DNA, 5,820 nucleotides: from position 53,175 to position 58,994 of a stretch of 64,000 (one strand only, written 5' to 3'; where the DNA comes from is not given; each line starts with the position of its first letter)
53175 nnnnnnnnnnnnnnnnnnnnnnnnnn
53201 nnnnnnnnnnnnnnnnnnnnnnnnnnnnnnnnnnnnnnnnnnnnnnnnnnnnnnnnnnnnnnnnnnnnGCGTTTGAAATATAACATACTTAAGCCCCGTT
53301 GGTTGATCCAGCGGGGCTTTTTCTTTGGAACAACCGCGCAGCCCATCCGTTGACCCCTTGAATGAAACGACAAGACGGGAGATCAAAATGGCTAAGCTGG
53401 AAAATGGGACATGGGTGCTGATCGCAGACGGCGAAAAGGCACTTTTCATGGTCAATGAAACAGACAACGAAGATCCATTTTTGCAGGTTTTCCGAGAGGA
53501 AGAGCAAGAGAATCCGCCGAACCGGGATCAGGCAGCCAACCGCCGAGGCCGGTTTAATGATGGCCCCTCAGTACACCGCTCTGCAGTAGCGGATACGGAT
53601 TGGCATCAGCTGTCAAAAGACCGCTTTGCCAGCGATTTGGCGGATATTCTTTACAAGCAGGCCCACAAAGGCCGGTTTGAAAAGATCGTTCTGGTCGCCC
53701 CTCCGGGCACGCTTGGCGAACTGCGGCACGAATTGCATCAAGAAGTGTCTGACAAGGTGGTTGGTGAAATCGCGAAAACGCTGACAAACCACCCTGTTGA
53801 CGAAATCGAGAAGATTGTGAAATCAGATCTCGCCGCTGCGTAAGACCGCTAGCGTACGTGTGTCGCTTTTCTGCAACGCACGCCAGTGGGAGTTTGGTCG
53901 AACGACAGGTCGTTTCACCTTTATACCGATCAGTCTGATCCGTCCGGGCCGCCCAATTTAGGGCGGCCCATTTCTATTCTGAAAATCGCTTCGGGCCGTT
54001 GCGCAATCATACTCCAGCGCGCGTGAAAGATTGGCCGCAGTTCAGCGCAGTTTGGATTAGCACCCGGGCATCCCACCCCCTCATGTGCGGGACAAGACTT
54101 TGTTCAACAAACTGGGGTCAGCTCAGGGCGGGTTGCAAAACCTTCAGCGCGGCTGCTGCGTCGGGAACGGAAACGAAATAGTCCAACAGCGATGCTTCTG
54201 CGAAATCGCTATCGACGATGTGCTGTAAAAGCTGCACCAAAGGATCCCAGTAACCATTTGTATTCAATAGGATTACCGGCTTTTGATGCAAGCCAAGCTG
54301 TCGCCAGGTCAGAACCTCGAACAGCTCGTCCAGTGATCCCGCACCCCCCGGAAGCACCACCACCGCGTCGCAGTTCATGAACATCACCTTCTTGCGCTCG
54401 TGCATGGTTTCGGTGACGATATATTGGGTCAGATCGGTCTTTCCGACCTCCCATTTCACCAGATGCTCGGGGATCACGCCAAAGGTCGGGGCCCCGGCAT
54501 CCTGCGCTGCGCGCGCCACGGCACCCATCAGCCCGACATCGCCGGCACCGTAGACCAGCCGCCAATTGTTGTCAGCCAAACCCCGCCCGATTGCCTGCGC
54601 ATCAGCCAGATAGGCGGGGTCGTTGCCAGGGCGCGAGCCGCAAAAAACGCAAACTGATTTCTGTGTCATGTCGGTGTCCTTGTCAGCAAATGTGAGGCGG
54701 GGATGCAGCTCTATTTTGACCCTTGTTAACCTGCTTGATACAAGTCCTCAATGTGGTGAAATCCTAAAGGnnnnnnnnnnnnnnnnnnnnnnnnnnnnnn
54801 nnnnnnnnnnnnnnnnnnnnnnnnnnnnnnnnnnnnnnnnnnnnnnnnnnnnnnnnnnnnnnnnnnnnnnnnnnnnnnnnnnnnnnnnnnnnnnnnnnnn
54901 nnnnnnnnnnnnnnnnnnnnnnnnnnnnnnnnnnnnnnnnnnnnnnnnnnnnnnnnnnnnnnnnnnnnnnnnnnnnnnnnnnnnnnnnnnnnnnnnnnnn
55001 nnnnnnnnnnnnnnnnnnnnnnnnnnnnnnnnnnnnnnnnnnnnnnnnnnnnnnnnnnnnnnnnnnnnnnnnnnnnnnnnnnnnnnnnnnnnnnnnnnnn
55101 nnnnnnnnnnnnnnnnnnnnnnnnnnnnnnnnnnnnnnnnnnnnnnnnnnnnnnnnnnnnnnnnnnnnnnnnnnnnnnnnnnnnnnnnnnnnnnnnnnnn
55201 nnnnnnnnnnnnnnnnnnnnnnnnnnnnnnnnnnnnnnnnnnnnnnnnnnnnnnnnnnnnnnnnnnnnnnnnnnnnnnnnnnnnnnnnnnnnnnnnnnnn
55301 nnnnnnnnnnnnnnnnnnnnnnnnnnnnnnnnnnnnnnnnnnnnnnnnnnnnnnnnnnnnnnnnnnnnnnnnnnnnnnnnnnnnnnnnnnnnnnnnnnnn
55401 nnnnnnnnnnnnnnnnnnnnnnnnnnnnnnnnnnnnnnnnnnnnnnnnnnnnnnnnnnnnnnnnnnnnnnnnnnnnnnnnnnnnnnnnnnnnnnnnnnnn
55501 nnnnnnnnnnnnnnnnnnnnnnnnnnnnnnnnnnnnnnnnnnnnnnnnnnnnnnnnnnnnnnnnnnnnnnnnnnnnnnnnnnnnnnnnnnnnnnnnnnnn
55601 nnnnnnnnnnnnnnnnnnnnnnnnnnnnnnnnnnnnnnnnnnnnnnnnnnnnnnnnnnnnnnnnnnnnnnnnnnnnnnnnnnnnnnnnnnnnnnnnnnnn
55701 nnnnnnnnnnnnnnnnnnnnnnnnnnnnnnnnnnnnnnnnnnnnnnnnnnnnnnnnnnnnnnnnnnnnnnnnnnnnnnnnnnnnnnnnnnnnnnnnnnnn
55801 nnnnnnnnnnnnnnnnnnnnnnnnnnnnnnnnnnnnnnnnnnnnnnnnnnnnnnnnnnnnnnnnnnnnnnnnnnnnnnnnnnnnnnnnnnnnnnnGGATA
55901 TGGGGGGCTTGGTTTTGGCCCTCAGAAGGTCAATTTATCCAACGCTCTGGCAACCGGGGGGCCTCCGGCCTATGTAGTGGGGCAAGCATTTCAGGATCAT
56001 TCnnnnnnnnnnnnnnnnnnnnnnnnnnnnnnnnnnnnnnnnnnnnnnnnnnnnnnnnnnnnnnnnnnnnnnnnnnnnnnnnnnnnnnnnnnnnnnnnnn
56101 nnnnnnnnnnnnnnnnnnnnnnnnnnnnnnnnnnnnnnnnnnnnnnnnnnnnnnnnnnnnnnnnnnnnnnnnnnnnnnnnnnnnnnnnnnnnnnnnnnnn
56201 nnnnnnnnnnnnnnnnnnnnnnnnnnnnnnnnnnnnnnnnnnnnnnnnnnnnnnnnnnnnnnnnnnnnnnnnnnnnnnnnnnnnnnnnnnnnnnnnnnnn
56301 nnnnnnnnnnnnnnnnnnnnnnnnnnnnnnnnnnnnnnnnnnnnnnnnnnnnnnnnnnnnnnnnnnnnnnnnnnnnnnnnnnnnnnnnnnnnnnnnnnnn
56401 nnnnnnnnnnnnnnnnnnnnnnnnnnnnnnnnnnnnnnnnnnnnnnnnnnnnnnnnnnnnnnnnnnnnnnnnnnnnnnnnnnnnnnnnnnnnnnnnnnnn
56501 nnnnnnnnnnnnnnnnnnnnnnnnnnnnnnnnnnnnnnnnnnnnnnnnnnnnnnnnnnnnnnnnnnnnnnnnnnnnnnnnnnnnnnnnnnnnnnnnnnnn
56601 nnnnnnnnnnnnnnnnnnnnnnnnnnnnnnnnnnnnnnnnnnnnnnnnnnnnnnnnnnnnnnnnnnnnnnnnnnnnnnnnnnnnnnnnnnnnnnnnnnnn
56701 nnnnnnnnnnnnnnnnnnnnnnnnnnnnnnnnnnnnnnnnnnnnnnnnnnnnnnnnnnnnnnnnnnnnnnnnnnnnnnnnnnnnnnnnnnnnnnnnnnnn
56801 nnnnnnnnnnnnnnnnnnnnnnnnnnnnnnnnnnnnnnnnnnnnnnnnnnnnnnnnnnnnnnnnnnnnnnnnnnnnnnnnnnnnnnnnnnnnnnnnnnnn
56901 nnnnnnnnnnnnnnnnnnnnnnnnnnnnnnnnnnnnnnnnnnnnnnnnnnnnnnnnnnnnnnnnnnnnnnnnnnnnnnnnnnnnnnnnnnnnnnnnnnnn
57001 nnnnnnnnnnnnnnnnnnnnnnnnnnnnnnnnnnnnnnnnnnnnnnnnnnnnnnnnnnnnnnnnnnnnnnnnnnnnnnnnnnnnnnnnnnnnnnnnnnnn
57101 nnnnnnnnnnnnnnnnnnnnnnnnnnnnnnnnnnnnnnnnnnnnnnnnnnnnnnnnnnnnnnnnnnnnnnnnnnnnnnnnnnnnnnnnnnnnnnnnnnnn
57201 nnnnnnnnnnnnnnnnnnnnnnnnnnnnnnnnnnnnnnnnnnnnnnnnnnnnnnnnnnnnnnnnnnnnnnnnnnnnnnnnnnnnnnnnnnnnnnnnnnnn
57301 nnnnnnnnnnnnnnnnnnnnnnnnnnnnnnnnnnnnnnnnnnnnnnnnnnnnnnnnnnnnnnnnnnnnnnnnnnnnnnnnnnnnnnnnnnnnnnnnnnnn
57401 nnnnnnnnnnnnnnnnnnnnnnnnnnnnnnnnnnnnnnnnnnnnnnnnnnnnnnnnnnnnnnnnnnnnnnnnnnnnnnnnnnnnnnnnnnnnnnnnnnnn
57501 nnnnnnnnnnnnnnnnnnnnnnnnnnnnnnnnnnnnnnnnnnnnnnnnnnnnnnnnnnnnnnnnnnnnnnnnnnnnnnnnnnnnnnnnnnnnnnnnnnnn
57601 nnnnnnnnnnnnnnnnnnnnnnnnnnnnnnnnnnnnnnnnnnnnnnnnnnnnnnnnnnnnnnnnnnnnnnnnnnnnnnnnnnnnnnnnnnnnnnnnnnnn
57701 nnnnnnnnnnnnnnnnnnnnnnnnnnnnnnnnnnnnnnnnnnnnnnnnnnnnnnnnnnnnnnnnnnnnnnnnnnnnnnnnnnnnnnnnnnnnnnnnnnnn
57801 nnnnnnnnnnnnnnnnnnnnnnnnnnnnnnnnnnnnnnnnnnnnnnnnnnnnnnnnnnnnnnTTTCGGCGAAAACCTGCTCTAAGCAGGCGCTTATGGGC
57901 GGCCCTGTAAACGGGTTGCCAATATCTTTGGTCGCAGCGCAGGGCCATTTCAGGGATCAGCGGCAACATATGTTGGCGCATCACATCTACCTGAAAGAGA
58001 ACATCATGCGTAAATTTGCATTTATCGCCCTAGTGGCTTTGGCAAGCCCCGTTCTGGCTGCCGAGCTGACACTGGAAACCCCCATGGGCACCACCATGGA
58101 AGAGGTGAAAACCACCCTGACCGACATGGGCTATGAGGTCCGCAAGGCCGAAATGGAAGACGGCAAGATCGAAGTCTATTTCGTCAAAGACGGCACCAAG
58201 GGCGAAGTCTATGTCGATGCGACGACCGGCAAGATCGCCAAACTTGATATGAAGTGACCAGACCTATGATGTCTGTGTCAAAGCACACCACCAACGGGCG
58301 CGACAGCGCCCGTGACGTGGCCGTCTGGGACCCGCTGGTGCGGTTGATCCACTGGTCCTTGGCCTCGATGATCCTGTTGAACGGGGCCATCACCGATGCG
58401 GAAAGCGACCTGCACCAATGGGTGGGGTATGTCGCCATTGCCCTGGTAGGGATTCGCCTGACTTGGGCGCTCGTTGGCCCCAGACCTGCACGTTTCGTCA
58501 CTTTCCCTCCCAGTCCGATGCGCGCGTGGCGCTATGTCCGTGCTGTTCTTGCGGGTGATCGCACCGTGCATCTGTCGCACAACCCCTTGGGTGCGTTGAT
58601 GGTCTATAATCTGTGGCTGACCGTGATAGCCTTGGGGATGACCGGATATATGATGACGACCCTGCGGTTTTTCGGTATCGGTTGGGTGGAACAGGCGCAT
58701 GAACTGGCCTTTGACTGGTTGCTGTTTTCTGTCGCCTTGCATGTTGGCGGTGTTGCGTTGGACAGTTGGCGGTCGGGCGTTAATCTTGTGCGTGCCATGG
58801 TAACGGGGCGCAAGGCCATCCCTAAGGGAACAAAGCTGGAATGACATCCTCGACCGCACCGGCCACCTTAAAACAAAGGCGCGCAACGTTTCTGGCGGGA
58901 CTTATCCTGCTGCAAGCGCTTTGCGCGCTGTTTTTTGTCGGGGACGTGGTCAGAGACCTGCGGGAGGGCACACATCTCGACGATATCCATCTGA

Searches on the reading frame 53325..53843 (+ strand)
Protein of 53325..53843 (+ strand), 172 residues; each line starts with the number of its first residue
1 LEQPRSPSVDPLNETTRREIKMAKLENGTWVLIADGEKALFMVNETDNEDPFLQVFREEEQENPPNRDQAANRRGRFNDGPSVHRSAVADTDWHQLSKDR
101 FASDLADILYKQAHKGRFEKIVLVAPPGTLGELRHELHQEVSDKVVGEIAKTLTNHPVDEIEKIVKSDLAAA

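Call 40: search_protein_families(library=pfam, proteins=[window:53325-53843:+], max_evalue=0.001)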
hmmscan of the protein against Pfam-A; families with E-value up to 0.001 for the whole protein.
window:53325-53843:+ (172 aa): 4 families
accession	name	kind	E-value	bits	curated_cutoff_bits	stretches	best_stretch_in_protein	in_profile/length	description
PF18856.6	baeRF_family12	-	1.5e-51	175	27.7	1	29-165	2-138/138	Bacterial archaeo-eukaryotic release factor family 12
PF10116.14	Host_attach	-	9.4e-40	136.8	26.7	1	30-164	1-137/138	Protein required for attachment to host cells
PF18854.6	baeRF_family10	-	9.4e-06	26.4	27.1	1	53-151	39-125/143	Bacterial archaeo-eukaryotic release factor family 10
PF18846.6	baeRF_family5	-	0.00079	20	27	0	97-161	66-126/132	Bacterial archaeo-eukaryotic release factor family 5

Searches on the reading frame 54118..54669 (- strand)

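Call 40: search_protein_families(library=pfam, proteins=[window:54118-54669:-], max_evalue=0.001)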
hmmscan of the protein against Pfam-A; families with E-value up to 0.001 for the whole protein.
window:54118-54669:- (183 aa): 2 families
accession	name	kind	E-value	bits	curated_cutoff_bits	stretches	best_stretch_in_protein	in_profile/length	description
PF03641.19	Lysine_decarbox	-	1.4e-42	145.4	27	1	48-176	1-129/131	Possible lysine decarboxylase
PF18306.6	LDcluster4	-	1.1e-17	64.5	26.3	1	11-136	8-124/151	SLOG cluster4 family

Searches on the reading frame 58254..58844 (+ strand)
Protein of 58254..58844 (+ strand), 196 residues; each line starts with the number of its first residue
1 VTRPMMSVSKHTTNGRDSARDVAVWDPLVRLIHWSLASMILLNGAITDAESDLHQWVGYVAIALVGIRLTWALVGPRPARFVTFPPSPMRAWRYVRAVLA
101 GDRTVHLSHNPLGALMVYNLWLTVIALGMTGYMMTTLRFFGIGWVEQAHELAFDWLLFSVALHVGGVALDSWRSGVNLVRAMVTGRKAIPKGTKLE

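Call 40: search_protein_families(library=pfam, proteins=[window:58254-58844:+], max_evalue=0.001)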
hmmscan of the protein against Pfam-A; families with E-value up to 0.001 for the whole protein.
window:58254-58844:+ (196 aa): 1 family
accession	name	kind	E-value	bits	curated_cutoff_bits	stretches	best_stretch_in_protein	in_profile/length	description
PF01292.26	Ni_hydr_CYTB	-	3.9e-19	69.6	30.1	1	24-185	1-179/179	Prokaryotic cytochrome b561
